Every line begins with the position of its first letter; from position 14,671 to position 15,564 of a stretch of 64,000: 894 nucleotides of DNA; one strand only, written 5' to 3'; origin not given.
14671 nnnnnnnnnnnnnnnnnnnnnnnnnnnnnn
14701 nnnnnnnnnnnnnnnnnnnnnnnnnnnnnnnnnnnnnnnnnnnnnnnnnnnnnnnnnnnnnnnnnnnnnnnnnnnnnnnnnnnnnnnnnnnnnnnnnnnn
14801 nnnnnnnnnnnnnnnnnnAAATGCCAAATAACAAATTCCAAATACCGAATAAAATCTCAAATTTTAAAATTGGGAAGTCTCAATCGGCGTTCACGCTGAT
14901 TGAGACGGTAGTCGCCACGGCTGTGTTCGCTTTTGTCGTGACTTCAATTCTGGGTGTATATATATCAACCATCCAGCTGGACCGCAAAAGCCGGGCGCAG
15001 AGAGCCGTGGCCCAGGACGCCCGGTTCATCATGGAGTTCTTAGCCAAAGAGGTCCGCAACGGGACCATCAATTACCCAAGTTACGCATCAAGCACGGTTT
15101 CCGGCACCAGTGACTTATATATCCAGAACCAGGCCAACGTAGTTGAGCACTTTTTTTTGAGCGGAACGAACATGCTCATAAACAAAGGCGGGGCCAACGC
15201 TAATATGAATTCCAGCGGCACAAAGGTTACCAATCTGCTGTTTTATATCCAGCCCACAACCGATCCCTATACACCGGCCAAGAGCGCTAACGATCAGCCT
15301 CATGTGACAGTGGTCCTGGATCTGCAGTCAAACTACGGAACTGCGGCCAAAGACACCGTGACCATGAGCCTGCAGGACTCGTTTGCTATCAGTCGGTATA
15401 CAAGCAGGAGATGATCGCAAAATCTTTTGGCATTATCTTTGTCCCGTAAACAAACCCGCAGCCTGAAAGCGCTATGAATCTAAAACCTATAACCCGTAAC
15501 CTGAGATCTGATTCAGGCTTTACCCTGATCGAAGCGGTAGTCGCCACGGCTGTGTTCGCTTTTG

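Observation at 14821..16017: Exact 482-bp tandem duplication creating a short pilin gene identical to the giant gene's pilin domain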

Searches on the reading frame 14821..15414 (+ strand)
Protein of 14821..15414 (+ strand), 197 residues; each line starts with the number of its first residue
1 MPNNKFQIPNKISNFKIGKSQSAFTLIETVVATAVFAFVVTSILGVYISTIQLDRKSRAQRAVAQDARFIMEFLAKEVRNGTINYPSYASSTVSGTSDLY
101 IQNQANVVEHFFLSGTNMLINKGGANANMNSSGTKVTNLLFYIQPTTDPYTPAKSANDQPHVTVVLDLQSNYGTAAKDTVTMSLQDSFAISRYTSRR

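Call 9: search_protein_families(library=pfam, proteins=[window:14821-15414:+], max_evalue=0.01)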
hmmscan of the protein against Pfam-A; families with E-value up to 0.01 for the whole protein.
window:14821-15414:+ (197 aa): 1 family
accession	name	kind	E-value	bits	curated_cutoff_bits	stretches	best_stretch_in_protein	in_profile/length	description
PF07963.17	N_methyl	-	4.5e-05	23.3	21.2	1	19-43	2-26/27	Prokaryotic N-terminal methylation motif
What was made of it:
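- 14821..15414 (+): S, the short minor pilin (197 aa; NCBI MEJ0021802.1). It is the conserved single-copy gene at this position in relatives. N_methyl 23.3 bits (call 9).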

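Call 11: find_encoding_contigs(protein=window:14821-15414:+, flank=10000, max_places=10)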
Protein window:14821-15414:+ (197 aa): no gene with exactly this product is on record in the collection.

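Call 13: find_homologous_proteins(query=window:14821-15414:+)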
Query window:14821-15414:+ (197 aa): 50 proteins with E <= 0.001 among 112 candidates.
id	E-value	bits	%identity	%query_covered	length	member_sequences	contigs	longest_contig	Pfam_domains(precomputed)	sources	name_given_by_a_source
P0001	1.3e-120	417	100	100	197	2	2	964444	-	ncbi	ncbi:MAG: type II secretion system protein [Candidatus Doudnabacteria bacterium]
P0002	1.7e-73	264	69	94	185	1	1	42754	-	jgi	jgi:type II secretory pathway pseudopilin PulG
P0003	3.2e-72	260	64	95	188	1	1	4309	PF07963.18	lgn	-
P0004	3.6e-69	250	64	90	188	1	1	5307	-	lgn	-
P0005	1.9e-68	248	64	90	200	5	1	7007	-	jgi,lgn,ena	-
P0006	2.8e-68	247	61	93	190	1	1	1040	PF07963.18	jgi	jgi:prepilin-type N-terminal cleavage/methylation domain-containing protein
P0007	6.0e-68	246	64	91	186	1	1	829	PF07963.18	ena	-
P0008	9.1e-68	245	68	85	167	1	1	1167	-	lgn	-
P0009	1.3e-67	245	63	91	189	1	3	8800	PF07963.18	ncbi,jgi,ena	-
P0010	7.3e-67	242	63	91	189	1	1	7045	-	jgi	jgi:prepilin-type N-terminal cleavage/methylation domain-containing protein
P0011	5.6e-66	240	59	94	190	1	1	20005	PF07963.18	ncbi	-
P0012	1.4e-65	238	60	92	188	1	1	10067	PF07963.18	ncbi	-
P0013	1.7e-65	238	65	89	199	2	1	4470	PF07963.18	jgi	jgi:type II secretory pathway pseudopilin PulG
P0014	1.0e-64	235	63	91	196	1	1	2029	PF07963.18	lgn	-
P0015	1.2e-64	235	61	91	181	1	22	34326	PF07963.18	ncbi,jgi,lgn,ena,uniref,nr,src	ncbi:MAG: hypothetical protein A3J07_05030 [Candidatus Doudnabacteria bacterium RIFCSPLOWO2_02_FULL_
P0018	2.1e-60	221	59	95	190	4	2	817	-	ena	-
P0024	8.8e-58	213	60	89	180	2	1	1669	PF07963.18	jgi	-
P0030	5.2e-55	204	53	90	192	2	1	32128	-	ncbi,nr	ncbi:MAG: prepilin-type N-terminal cleavage/methylation domain-containing protein [bacterium]|nr:pre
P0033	2.7e-51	192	56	89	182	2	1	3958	-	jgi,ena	-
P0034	3.0e-49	185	47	99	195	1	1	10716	-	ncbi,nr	ncbi:MAG: hypothetical protein HY336_02640 [Candidatus Doudnabacteria bacterium]|nr:hypothetical pro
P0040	6.1e-46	174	51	89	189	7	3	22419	-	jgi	jgi:Tfp pilus assembly protein PilW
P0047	6.9e-39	151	48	87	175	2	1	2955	-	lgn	-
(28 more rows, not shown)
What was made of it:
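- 14821..15414 (+): 50 homologues of about 180-200 aa (call 13).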

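Call 14: find_encoding_contigs(protein=P0002, flank=10000, max_places=3)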
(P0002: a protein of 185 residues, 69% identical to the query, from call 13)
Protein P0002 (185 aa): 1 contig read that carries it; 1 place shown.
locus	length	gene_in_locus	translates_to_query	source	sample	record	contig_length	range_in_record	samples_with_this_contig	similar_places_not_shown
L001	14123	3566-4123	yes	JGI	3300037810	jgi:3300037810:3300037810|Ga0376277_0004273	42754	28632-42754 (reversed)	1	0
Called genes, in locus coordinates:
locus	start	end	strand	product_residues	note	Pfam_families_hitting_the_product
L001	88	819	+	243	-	-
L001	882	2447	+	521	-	PF25490:DUF7910, PF16158:N_BRCA1_IG (weak), PF08481:GBS_Bsp-like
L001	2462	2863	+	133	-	-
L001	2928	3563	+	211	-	-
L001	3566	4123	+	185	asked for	-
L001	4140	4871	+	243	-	-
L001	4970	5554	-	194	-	PF01476:LysM, PF23473:LysM3_LYK4_5 (faint), PF01476:LysM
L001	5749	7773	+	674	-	PF22745:Nlig-Ia, PF01653:DNA_ligase_aden, PF03120:OB_DNA_ligase, PF03119:DNA_ligase_ZBD (faint), PF14520:HHH_5 (faint), PF12826:HHH_2, PF00533:BRCT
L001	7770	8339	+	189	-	PF07963:N_methyl (weak), PF22434:PilW_C (faint)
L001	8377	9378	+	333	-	PF07478:Dala_Dala_lig_C, PF02955:GSH-S_ATP (faint), PF02655:ATP-grasp_3 (faint), PF08443:RimK (faint)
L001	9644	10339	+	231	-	-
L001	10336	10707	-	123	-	-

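Call 15: find_encoding_contigs(protein=P0015, flank=10000, max_places=4)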
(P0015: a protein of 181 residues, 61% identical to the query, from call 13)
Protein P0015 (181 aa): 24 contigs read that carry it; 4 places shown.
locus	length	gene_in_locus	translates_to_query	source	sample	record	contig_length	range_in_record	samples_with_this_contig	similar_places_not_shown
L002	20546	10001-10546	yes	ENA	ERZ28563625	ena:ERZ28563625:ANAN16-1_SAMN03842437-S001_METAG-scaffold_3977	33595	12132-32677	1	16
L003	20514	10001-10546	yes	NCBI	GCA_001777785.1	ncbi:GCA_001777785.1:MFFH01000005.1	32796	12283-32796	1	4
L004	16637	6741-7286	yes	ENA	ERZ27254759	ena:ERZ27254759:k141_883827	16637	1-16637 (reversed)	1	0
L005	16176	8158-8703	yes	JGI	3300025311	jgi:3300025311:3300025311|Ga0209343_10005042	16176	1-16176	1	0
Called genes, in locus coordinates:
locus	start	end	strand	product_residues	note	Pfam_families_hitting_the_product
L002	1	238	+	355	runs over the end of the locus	PF06723:MreB_Mbl (faint), PF11104:PilM_2, PF14450:FtsA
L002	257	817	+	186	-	-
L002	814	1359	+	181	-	PF04350:PilO (weak)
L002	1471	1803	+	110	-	-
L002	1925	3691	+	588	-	PF05157:MshEN, PF00437:T2SSE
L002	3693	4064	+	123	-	PF00072:Response_reg (weak)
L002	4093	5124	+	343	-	PF00437:T2SSE, PF04851:ResIII (faint)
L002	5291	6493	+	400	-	PF28597:T2SSF_N, PF00482:T2SSF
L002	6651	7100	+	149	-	PF07963:N_methyl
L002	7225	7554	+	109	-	-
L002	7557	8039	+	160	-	PF07963:N_methyl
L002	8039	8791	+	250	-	PF06750:A24_N_bact, PF01478:Peptidase_A24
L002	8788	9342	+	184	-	PF07963:N_methyl (weak)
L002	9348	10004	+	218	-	-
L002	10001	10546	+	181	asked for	PF07963:N_methyl (weak)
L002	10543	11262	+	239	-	-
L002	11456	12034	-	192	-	PF04225:LysM_OapA (faint), PF01476:LysM, PF23473:LysM3_LYK4_5 (faint), PF01476:LysM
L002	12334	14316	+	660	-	PF22745:Nlig-Ia, PF01653:DNA_ligase_aden, PF03120:OB_DNA_ligase, PF03119:DNA_ligase_ZBD, PF14520:HHH_5 (faint), PF12826:HHH_2, PF00533:BRCT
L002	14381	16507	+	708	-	PF00041:fn3 (weak), PF05345:He_PIG (weak)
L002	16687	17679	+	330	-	PF14321:DUF4382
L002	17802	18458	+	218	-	-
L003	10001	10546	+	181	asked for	PF07963:N_methyl (weak)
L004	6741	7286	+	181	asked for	PF07963:N_methyl (weak)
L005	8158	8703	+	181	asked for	PF07963:N_methyl (weak)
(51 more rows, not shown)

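Call 20: find_related_loci(query=A1, collection=genome_contigs, flank=10000)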
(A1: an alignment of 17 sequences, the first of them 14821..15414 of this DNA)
Query A1 (197 aa) in genome_contigs; peptide patterns used: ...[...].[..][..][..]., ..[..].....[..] (x = any residue, [..] = any of these).
187 stretches matched a pattern; 6 encode a relative of the query (tblastn E <= 1e-3); 6 distinct loci.
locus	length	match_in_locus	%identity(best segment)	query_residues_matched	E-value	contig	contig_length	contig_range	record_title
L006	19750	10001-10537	61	19-197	3e-74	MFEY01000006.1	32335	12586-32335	MAG: Candidatus Doudnabacteria bacterium RIFCSPHIGHO2_12_FULL_48_16 rifcsphigho2_12_scaffold_4589, whole genome shotgun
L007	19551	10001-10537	62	18-197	5e-74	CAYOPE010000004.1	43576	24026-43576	MAG TPA_asm: uncultured Candidatus Saccharibacteria bacterium isolate SRP273308_co1_413 genome assembly, contig: NODE_82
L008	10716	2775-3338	47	2-196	5e-58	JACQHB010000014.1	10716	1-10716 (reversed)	MAG: Candidatus Doudnabacteria bacterium isolate NC_groundwater_1088_Ag_S2p5_45_84 S_2p5_S6_coassembly_k141_3242478, who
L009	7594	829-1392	51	2-197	3e-51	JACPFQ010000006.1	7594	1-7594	MAG: Candidatus Doudnabacteria bacterium isolate NC_groundwater_365_Ag_B-0.1um_48_12 GD18-4_B1_scaffold_589131, whole ge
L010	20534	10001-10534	46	19-196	3e-50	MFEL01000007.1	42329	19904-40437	MAG: Candidatus Doudnabacteria bacterium RIFCSPHIGHO2_01_FULL_46_24 rifcsphigho2_01_scaffold_3257, whole genome shotgun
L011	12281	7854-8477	45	3-196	1e-46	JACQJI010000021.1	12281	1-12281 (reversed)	MAG: Candidatus Doudnabacteria bacterium isolate NC_groundwater_1147_Ag_S-0.1um_47_53 S_p1_S3_coassembly_k141_1224067, w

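Call 29: find_related_loci(query=A1, collection=metagenome_contigs, flank=10000)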
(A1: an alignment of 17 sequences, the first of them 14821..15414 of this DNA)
Query A1 (197 aa) in metagenome_contigs; peptide patterns used: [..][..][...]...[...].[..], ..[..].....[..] (x = any residue, [..] = any of these).
200 stretches matched a pattern; 13 encode a relative of the query (tblastn E <= 1e-3); 13 distinct loci.
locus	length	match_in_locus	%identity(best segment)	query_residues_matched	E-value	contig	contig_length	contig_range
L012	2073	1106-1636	64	21-197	2e-79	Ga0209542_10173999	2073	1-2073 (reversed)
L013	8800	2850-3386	63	19-197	1e-76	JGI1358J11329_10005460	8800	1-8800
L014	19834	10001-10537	61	19-197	4e-74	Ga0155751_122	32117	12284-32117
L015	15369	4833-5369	61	19-197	4e-74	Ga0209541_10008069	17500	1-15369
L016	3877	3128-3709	57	15-197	3e-68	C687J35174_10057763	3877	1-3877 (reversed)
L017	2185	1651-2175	55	15-189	2e-65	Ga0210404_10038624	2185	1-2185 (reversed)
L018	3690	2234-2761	54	19-196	2e-61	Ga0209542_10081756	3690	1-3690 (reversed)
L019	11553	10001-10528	54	19-196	3e-59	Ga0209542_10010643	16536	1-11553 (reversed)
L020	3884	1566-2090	56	22-196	3e-59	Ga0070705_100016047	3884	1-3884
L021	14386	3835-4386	48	21-196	4e-50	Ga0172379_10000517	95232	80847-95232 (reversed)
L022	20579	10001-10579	36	3-194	3e-36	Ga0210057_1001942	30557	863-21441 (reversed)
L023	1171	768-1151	51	20-137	3e-31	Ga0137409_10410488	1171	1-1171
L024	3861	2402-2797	44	19-146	2e-23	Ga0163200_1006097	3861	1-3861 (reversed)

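Call 35: find_encoding_contigs(protein=P0051, flank=3000, max_places=5)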
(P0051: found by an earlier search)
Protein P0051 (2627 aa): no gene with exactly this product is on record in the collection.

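Call 44: search_protein_representatives(alignment_id=A1)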
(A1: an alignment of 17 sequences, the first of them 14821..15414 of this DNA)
Query: 17 sequences, 189 profile positions. Proteins with E-value up to 0.001 (for the whole library): 6358; up to 1e-10: 1114; up to 1e-30: 34. The best 150 are listed.
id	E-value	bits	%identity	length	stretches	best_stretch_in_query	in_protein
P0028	1.6e-81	288.6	-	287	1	14-188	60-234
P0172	3.7e-80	284.2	-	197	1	3-188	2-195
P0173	1.1e-77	276.1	-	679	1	8-188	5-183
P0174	6.1e-70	250.9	-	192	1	8-188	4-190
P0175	1.4e-69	249.7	-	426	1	11-188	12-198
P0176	4.3e-69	248.1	-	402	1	7-188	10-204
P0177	1.5e-67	243.1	-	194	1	11-189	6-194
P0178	7.6e-67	240.8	-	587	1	19-188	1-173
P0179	1.3e-61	223.7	-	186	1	7-188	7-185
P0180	1.3e-60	220.5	-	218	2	5-110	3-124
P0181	2.7e-58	212.9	-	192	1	10-189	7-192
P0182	1.2e-57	210.7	-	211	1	8-188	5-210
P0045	1.9e-57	210.1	-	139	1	9-141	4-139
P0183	7.2e-54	198.5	-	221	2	7-130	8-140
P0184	3.1e-48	180.1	-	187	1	7-189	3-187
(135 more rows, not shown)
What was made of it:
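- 5 of the 11 best cluster representatives in the profile search are fused forms (call 44).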

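Call 46: predict_structure(alignment_id=A3)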
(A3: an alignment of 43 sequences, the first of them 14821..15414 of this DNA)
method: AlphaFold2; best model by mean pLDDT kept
length: 197 residues; sequences in the alignment: 43
mean_pLDDT: 87.1   pTM: 0.71
mean pLDDT of the five models: 87.1, 86.9, 85.1, 85.0, 83.2
residues with pLDDT >= 90: 122; 70-90: 47; 50-70: 25; < 50: 3
segments of 3 or more residues with pLDDT < 50: none
pLDDT, mean of each block of 10 residues (from residue 1): 55 60 75 94 91 88 96 96 92 88 94 97 95 95 92 83 97 85 96 68
secondary structure, 60 per line:
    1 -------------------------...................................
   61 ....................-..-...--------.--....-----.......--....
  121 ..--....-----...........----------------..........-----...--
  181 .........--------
elements in order: H26-80 E99-102 E108-114 E117-122 E125-128 E134-144 E161-170 E181-189
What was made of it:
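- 14821..15414 (+): AlphaFold model pLDDT 87: a long N-terminal helix plus a 7-strand sheet (call 46).
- On Type IV pilin (class III signal peptide): AlphaFold model of S: pLDDT 87, helix 26-80, then seven strands (call 46).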

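Call 47: find_encoding_contigs(protein=P0178, flank=6000, max_places=3)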
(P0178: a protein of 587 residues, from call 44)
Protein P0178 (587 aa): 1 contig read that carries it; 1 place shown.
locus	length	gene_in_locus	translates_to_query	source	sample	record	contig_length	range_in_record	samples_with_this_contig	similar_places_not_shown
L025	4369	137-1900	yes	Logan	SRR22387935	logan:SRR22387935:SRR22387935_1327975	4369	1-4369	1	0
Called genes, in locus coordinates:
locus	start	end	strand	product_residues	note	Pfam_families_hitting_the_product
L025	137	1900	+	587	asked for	PF21722:Gly_rich_2, PF00754:F5_F8_type_C (weak)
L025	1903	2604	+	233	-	-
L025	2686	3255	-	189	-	PF23446:LysM1_NFP_LYK (faint), PF23473:LysM3_LYK4_5 (faint), PF01476:LysM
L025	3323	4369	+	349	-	?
